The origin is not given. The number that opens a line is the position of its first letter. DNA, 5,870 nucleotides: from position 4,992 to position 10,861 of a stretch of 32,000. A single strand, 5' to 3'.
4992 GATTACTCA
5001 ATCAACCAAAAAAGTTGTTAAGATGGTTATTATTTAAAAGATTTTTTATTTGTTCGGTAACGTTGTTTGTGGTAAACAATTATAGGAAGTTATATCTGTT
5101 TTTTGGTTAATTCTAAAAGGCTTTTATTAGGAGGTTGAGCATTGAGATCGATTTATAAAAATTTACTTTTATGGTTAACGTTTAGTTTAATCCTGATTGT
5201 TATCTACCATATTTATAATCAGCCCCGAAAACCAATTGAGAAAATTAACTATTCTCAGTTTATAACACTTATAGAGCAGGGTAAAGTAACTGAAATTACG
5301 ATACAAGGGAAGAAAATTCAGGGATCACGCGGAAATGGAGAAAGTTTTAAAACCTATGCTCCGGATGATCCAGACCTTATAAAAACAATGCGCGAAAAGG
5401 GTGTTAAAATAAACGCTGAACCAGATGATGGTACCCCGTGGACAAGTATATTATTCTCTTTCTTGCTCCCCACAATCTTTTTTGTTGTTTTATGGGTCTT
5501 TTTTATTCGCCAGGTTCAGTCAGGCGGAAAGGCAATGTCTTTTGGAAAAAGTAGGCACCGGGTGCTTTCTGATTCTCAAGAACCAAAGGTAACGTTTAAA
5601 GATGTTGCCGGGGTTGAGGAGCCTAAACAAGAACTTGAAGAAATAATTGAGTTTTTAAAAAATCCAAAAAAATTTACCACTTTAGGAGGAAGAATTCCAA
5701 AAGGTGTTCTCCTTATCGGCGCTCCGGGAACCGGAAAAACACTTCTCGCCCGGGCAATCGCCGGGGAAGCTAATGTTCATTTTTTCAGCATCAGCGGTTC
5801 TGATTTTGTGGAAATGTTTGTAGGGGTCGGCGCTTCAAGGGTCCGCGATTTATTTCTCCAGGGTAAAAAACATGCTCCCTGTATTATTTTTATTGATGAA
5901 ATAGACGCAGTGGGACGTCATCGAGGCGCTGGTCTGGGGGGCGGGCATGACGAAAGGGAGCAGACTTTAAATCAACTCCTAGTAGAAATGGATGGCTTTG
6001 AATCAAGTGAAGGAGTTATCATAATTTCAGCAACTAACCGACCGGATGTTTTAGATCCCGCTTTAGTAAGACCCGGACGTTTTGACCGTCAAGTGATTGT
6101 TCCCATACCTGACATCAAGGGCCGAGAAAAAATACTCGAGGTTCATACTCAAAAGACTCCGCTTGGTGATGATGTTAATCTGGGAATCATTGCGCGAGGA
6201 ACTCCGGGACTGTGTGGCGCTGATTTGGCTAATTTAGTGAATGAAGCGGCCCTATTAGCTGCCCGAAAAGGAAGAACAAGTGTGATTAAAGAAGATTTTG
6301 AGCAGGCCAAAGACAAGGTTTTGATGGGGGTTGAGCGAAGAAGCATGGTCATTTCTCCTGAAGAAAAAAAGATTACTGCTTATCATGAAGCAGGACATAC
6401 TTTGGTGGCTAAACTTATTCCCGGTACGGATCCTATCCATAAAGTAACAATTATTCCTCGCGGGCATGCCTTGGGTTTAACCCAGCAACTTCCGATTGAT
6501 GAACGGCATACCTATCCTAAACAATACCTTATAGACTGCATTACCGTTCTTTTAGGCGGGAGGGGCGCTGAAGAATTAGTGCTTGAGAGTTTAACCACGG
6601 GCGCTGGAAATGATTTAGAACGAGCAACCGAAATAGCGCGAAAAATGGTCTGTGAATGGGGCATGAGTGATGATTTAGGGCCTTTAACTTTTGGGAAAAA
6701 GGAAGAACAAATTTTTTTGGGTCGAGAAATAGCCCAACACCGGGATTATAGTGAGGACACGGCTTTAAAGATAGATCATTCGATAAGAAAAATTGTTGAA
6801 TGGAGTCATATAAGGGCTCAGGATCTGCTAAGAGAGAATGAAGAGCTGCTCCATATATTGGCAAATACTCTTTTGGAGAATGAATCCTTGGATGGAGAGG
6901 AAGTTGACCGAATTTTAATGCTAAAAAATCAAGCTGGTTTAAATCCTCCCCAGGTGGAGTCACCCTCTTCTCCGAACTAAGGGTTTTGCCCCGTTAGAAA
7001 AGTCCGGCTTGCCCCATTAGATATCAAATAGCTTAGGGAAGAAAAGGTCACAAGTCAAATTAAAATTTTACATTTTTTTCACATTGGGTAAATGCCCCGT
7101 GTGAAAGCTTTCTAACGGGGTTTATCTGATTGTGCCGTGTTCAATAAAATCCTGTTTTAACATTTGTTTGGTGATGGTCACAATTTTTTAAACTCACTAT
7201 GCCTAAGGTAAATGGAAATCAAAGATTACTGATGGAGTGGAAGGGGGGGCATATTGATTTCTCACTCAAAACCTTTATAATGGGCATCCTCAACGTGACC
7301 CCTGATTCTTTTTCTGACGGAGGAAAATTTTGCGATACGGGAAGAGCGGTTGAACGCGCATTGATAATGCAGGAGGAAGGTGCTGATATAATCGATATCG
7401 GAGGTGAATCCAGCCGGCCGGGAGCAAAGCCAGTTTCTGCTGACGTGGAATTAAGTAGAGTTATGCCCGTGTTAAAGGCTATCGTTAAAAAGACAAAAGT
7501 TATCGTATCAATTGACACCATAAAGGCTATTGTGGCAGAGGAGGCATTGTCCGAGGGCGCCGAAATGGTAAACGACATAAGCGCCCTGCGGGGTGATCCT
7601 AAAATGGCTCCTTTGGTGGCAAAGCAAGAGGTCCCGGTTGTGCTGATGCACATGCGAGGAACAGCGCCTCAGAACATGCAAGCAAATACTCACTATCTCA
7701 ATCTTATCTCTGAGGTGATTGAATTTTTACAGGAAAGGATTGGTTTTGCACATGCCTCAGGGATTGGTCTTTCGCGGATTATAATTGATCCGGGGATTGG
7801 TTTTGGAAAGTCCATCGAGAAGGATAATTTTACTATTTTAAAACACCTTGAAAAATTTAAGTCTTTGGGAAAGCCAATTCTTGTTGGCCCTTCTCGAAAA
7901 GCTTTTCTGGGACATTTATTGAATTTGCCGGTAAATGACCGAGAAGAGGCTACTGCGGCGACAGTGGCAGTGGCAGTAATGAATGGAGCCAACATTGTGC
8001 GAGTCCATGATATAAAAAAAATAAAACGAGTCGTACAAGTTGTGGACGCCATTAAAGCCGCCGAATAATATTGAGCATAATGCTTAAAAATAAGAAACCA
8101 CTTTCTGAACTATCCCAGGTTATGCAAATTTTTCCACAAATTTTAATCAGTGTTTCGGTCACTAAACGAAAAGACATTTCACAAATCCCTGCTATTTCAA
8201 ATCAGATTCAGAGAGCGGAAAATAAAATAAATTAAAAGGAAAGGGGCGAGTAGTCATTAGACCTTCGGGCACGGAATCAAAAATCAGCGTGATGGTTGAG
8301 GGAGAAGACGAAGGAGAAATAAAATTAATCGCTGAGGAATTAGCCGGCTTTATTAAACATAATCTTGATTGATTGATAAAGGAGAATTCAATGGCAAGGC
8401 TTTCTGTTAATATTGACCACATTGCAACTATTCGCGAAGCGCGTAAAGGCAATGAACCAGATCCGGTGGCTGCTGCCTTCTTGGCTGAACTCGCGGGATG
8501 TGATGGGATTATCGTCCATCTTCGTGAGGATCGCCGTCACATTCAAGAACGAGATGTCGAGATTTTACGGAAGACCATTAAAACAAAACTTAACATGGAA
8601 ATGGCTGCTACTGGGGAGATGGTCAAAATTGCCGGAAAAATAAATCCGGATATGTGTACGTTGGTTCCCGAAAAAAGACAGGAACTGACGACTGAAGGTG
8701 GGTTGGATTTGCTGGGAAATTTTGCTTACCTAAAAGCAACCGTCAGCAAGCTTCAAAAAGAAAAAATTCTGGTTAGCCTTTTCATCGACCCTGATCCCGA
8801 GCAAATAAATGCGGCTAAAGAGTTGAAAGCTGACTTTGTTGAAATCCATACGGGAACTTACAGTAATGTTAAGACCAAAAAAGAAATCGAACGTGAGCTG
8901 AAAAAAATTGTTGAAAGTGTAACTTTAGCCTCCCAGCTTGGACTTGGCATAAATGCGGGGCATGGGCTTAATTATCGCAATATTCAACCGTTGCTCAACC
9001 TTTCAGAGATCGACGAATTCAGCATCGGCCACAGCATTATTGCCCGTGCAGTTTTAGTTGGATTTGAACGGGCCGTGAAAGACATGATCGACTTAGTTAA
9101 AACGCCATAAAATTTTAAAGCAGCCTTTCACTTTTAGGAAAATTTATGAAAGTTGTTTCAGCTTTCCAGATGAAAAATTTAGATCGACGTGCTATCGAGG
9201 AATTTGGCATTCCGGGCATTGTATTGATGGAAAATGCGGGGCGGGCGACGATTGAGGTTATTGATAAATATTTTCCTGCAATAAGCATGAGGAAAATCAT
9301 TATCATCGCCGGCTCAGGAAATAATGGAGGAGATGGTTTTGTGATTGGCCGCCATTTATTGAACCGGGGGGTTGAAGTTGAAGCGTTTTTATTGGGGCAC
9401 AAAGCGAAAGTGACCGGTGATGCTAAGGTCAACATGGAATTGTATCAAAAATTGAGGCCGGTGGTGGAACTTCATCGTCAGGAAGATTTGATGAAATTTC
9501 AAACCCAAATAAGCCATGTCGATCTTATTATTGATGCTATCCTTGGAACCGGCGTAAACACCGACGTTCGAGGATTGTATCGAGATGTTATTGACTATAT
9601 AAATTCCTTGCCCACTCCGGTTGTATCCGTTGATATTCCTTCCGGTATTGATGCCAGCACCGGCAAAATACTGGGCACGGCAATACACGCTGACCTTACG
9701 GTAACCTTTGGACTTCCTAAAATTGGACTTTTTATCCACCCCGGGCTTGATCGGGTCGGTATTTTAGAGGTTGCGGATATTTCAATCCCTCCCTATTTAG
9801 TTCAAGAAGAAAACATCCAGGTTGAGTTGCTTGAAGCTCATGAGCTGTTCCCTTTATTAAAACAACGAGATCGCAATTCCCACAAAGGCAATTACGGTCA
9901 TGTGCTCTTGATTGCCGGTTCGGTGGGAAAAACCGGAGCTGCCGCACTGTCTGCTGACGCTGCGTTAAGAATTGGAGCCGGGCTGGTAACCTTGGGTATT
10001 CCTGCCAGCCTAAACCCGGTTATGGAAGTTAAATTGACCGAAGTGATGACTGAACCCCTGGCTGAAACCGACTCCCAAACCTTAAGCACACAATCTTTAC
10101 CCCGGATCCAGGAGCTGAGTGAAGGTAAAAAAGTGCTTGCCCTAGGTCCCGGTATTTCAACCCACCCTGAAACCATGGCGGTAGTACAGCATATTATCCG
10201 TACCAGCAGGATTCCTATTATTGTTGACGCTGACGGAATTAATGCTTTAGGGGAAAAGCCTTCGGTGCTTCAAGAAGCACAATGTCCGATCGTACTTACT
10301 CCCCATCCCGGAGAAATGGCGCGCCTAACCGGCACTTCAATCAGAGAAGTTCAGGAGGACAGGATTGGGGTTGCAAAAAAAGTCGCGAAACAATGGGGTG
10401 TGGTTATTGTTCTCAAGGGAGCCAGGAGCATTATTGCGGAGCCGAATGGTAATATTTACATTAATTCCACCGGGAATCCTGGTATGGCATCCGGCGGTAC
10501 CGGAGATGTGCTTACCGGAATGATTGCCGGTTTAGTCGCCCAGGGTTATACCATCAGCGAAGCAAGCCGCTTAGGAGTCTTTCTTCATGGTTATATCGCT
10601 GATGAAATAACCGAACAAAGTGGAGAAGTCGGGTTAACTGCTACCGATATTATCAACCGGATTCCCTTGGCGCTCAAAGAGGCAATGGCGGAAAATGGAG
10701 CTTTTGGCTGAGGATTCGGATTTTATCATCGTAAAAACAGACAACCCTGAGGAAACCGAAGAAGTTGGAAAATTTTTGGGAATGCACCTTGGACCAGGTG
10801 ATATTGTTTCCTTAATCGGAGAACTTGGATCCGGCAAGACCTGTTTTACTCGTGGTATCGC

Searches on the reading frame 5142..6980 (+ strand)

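Call 7: search_protein_families(library=pfam, proteins=[window:5142-6980:+], max_evalue=0.0001)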
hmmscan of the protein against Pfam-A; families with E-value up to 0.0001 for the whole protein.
window:5142-6980:+ (612 aa): 6 families
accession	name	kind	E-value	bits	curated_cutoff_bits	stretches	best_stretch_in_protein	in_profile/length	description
PF01434.24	Peptidase_M41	-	9e-69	231.6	29.9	1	402-591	1-191/191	Peptidase family M41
PF00004.35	AAA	-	9.1e-45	152.7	21.2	1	189-321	1-130/131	ATPase family associated with various cellular activities (AAA)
PF06480.20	FtsH_ext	-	3e-16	59.9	25.5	1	9-94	2-102/103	FtsH Extracellular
PF17862.7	AAA_lid_3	-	6.9e-13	48.3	27.2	1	344-388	1-45/45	AAA+ lid domain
PF07728.20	AAA_5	-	1.5e-05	25.5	22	0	188-309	1-136/139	AAA domain (dynein-related subfamily)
PF13191.12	AAA_16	-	5.7e-05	24.1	32.6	0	185-218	24-59/167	AAA ATPase domain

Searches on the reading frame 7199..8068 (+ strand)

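Call 7: search_protein_families(library=pfam, proteins=[window:7199-8068:+], max_evalue=0.0001)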
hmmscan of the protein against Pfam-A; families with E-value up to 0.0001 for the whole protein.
window:7199-8068:+ (289 aa): 1 family
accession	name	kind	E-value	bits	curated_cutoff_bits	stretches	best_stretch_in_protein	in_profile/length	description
PF00809.28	Pterin_bind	-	1.7e-82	277.2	25.5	1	28-270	1-244/244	Pterin binding enzyme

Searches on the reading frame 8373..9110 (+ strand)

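Call 7: search_protein_families(library=pfam, proteins=[window:8373-9110:+], max_evalue=0.0001)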
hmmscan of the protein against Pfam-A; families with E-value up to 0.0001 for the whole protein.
window:8373-9110:+ (245 aa): 1 family
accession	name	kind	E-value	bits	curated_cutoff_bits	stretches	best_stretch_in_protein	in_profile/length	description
PF03740.19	PdxJ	-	6.8e-101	336.7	24.5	1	9-241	1-233/234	Pyridoxal phosphate biosynthesis protein PdxJ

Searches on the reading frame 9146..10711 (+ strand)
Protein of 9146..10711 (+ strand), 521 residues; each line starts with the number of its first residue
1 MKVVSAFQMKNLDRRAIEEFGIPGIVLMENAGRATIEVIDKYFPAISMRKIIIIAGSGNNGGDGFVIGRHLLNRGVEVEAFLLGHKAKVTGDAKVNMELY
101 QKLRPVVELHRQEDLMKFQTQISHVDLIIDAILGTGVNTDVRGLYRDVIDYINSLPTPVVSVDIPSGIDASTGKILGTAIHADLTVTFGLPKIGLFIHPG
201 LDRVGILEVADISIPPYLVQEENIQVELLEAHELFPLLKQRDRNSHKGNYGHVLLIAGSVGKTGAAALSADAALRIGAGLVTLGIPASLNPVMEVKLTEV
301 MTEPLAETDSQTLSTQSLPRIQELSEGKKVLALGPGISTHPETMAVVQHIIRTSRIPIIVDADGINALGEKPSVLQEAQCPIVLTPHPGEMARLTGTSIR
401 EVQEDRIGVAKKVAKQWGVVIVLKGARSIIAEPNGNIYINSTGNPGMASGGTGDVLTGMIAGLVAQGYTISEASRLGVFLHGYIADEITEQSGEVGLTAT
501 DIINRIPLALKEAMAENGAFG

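Call 7: search_protein_families(library=pfam, proteins=[window:9146-10711:+], max_evalue=0.0001)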
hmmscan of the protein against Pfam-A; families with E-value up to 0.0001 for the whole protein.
window:9146-10711:+ (521 aa): 3 families
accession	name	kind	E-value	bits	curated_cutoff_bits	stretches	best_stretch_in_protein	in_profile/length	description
PF01256.23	Carb_kinase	-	1.7e-59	201.7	27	1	253-507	1-241/242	NAD(P)H-hydrate dehydratase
PF03853.21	YjeF_N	-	6.9e-53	179.5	24.9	1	26-194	3-169/169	YjeF-related protein N-terminus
PF08543.17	Phos_pyr_kin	-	3.1e-05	23.9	27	1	329-477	60-224/246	Phosphomethylpyrimidine kinase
